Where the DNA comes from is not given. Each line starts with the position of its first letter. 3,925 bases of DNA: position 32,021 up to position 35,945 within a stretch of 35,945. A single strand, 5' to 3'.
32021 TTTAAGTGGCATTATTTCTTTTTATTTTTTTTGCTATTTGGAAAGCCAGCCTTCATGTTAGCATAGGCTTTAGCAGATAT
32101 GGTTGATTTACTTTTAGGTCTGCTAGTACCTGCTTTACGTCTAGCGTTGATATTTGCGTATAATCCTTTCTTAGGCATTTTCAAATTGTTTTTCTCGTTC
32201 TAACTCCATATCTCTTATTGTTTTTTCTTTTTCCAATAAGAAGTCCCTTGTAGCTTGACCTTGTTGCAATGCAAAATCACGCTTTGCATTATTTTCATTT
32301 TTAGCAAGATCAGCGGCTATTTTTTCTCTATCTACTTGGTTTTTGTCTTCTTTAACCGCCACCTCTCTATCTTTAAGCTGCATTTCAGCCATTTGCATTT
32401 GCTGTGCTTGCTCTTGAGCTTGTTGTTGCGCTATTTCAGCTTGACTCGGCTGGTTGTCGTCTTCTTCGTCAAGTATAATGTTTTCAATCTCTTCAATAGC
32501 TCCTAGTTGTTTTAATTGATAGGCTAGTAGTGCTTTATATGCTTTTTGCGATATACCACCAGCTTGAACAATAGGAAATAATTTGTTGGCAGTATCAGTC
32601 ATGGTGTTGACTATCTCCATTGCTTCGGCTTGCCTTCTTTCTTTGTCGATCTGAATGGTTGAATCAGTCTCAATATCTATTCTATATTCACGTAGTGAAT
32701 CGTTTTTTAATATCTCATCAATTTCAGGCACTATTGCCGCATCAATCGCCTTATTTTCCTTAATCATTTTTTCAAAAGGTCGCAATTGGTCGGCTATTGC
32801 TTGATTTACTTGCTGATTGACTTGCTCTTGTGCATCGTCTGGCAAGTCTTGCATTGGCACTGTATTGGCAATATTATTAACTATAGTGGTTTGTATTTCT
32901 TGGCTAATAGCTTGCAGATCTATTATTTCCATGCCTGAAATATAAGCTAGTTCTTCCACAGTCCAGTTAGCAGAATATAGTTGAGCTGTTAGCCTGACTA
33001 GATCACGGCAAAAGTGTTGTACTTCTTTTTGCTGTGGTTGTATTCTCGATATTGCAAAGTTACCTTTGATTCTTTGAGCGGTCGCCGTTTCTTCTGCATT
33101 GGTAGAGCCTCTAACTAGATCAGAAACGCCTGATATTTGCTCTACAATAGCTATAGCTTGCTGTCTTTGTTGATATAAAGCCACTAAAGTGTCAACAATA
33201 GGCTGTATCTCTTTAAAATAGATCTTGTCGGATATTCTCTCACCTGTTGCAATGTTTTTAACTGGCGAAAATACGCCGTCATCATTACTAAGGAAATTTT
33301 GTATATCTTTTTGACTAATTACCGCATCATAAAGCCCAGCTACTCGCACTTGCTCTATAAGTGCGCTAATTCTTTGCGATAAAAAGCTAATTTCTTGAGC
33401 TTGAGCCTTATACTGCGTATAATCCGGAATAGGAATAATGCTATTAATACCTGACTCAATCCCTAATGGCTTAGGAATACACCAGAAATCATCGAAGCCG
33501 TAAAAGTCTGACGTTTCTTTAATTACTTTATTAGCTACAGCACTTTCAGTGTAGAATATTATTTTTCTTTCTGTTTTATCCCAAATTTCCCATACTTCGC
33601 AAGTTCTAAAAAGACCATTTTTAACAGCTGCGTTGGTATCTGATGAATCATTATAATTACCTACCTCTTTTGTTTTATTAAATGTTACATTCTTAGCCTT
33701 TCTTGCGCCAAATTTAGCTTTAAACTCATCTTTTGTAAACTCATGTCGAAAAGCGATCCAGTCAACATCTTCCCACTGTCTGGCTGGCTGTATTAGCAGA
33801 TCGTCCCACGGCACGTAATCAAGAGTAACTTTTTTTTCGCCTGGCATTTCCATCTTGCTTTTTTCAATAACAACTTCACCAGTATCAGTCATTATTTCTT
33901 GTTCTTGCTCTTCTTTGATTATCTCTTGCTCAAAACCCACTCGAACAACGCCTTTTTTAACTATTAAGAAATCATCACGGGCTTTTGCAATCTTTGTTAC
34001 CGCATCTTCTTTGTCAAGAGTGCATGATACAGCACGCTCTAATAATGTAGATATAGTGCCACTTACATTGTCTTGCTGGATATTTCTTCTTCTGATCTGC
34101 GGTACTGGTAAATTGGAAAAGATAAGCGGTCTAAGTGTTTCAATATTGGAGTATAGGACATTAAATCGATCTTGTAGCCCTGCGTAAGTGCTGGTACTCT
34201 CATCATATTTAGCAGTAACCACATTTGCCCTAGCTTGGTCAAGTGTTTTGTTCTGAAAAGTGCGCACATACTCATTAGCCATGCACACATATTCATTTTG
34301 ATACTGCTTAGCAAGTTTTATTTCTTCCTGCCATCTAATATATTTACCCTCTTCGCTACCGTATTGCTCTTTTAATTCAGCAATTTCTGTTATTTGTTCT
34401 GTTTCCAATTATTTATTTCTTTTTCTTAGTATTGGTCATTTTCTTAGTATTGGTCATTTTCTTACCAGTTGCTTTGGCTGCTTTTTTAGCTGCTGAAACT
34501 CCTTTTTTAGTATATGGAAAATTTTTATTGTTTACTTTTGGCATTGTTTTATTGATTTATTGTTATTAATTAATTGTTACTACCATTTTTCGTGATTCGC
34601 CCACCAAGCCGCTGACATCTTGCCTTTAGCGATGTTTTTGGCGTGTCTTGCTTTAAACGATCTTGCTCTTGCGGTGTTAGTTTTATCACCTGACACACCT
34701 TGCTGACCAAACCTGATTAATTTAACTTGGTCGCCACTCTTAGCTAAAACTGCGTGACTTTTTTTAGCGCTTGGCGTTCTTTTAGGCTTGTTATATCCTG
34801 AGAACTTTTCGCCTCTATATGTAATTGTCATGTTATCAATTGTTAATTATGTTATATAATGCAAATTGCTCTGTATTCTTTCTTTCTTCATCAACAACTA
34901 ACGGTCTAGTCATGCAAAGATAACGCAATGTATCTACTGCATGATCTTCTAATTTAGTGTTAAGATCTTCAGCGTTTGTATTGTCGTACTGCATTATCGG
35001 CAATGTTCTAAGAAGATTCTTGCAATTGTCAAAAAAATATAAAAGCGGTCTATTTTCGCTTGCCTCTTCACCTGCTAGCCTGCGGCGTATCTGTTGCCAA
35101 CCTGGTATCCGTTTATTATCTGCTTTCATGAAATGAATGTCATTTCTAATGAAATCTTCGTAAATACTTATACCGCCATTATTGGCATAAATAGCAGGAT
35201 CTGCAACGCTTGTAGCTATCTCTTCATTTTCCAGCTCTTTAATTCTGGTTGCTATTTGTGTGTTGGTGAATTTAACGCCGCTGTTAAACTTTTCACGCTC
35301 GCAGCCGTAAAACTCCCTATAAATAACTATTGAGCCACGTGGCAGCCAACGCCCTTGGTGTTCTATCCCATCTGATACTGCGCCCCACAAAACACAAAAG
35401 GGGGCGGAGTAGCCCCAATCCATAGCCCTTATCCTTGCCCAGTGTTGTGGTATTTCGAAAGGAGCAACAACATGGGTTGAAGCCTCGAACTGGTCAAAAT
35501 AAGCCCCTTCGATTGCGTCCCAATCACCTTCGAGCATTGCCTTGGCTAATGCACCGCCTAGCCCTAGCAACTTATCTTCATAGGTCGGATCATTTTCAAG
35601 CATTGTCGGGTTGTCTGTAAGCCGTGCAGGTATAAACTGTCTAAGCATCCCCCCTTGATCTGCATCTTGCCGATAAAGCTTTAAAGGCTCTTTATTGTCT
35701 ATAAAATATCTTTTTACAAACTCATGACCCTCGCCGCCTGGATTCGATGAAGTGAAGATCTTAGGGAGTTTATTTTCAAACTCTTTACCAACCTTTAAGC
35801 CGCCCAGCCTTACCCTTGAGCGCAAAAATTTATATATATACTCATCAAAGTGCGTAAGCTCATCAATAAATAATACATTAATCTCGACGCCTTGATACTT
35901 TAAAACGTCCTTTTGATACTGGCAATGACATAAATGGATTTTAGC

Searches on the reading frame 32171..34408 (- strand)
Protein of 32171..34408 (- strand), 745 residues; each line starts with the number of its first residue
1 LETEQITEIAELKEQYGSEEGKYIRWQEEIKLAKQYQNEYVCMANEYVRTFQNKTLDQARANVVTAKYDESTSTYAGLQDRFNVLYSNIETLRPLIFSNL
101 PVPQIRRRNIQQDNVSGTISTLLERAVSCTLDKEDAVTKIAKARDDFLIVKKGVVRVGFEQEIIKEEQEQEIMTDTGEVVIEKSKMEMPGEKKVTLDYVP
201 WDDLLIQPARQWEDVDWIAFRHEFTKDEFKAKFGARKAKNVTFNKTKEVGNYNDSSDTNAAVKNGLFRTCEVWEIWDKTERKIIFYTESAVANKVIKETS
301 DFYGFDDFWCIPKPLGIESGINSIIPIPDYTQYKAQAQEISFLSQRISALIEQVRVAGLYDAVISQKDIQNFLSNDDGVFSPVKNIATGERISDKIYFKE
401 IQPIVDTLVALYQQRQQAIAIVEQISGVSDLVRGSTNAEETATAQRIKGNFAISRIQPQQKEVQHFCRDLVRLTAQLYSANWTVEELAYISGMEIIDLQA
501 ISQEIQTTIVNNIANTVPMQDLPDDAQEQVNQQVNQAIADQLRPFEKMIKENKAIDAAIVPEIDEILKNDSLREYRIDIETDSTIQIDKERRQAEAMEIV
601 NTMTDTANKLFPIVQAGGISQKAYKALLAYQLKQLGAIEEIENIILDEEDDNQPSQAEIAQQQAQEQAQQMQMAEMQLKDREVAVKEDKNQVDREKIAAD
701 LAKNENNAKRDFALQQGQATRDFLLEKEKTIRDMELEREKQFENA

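Call 10: search_protein_families(library=phrogs, max_evalue=0.001, proteins=[window:32171-34408:-])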
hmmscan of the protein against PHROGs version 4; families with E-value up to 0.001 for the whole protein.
window:32171-34408:- (745 aa): 1 family
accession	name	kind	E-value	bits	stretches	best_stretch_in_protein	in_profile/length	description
phrog_12082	-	head and packaging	9.6e-122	408.8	1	15-720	13-691/715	portal protein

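Call 14: search_dna_similar(query=window:32171-34408:-, collection=phages, mode=protein, max_rows=25)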
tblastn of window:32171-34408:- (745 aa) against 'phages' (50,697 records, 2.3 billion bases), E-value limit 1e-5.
Records with a match: 51; places in all: 51; records where one place covers at least 80% of the query: 1.
Best place of each record, by identity: <60% 51.
By first word of the organism name: Brucella 41; Myxococcus 3; Bacteriophage 2; Ruegeria 1; Rhizobium 1; Bradyrhizobium 1; Stenotrophomonas 1; Microcystis 1.
By host as written in the record: Brucella abortus S19 14; Brucella sp. 6; Brucella abortus 141 5; Brucella abortus 4; Myxococcus xanthus strain DK883 2; - 2; Brucella melitensis 16M 2; brucella abortus 141 2; and 13 more.
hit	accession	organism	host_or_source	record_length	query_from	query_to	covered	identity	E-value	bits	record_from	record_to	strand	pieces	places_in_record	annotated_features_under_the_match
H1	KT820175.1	Ruegeria phage 45A6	Ruegeria mobilis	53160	26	633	82%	25.2%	3e-48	191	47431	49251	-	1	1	hypothetical protein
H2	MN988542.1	Rhizobium phage RHph_I3_18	Rhizobium phaseoli I3_18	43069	54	637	78%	26.2%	7e-46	183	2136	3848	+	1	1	hypothetical protein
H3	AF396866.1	Myxococcus phage Mx8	Myxococcus xanthus strain DK883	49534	1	484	65%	29.1%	1e-44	179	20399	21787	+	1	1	virion structural protein | terminase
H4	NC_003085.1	Myxococcus phage Mx8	Myxococcus xanthus strain DK883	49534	1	484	65%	29.1%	1e-44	179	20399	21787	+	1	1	portal protein | terminase large subunit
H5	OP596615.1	Bradyrhizobium phage ppBjS10J-1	Bradyrhizobium japonicum S10J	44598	58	509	61%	30.5%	4e-51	199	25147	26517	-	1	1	hypothetical protein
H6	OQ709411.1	Myxococcus phage Mx9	Myxococcus xanthus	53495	18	506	66%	28.0%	4e-41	168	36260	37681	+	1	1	putative portal protein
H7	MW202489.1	Bacteriophage sp.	Manatee Spring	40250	17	493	64%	28.1%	1e-52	204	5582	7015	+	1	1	portal protein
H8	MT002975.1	Brucella phage EF4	Brucella abortus S19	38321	60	632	77%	22.9%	3e-43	175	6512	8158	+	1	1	putative portal protein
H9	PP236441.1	Brucella phage NMY-2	Brucella abortus 45/20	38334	60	632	77%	22.9%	4e-43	175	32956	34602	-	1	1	putative portal protein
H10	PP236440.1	Brucella phage NMY-1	Brucella melitensis Isfahan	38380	60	632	77%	22.9%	4e-43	175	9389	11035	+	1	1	putative portal protein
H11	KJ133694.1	Brucella phage 141_19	Brucella abortus S19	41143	60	632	77%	22.9%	5e-43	174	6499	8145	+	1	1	putative portal protein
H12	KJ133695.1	Brucella phage 141_141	Brucella abortus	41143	60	632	77%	22.9%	5e-43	174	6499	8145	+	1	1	terminator | putative portal protein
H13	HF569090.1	Brucella phage R/C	Brucella sp.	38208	60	632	77%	22.9%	6e-43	174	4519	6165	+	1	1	R/C_ORF07: putative portal protein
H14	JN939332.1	Brucella phage Pr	Brucella melitensis 16M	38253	60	632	77%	22.9%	6e-43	174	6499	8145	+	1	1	putative portal protein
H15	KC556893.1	Brucella phage Bk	Brucella melitensis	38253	60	632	77%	22.9%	6e-43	174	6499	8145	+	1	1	putative portal protein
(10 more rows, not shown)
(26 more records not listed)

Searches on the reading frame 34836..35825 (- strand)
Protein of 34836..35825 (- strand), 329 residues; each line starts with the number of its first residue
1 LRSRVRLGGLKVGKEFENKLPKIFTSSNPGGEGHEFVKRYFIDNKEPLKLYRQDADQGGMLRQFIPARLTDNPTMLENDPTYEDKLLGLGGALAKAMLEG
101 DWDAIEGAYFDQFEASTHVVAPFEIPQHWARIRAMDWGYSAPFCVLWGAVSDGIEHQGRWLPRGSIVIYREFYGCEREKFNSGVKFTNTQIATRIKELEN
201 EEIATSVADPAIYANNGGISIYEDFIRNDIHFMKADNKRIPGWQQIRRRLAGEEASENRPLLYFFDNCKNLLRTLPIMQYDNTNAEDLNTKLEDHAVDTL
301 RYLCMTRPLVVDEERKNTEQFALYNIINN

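Call 10: search_protein_families(library=phrogs, max_evalue=0.001, proteins=[window:34836-35825:-])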
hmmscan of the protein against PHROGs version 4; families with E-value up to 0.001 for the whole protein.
window:34836-35825:- (329 aa): 4 families
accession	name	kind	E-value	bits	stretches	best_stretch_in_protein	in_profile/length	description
phrog_2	-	head and packaging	4.8e-18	66.3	1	19-310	392-595/807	terminase large subunit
phrog_5653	-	head and packaging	7.3e-15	56.2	1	100-319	1-192/199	terminase large subunit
phrog_10250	-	head and packaging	1.6e-10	42.1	1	92-307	8-215/228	terminase large subunit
phrog_979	-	head and packaging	1.1e-07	32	1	60-137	364-442/642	terminase large subunit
